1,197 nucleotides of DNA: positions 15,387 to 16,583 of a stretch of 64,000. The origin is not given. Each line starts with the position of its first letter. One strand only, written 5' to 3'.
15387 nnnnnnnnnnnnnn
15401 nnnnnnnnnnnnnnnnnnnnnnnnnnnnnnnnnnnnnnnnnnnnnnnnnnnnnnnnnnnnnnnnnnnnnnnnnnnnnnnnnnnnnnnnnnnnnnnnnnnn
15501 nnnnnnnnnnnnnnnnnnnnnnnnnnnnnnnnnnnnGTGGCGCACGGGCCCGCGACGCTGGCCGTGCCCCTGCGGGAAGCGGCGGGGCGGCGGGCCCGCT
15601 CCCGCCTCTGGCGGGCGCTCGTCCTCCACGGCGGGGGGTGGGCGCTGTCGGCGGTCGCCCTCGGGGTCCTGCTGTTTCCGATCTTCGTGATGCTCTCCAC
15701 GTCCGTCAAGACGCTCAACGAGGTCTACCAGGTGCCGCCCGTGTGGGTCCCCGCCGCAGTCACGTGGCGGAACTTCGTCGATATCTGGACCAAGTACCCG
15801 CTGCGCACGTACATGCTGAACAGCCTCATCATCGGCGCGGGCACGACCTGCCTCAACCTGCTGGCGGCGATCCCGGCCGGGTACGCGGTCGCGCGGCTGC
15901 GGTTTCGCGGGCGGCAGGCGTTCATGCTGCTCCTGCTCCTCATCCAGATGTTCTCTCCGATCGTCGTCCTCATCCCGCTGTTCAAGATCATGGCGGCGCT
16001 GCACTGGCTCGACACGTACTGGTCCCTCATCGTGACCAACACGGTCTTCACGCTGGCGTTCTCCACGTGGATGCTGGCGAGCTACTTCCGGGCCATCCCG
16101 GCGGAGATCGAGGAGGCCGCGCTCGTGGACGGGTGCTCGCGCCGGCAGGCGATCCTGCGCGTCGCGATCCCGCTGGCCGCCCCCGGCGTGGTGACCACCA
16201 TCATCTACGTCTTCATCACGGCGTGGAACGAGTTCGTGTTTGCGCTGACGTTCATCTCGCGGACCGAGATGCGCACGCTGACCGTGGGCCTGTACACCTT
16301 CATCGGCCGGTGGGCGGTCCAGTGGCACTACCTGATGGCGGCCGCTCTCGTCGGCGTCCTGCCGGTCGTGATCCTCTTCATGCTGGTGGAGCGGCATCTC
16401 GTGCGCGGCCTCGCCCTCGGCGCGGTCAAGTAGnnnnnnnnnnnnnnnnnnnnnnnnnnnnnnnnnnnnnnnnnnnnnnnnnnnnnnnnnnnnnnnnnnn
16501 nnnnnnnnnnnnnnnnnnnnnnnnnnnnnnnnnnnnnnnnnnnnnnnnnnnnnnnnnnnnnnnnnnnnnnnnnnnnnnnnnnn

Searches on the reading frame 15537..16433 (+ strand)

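Call 15: search_protein_families(library=pfam, proteins=[window:15537-16433:+], max_evalue=0.00001)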
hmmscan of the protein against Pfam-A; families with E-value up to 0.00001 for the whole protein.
window:15537-16433:+ (298 aa): 1 family
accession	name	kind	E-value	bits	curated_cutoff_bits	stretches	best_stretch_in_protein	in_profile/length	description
PF00528.27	BPD_transp_1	-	1.1e-20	74.6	26.4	1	111-292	1-182/184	Binding-protein-dependent transport system inner membrane component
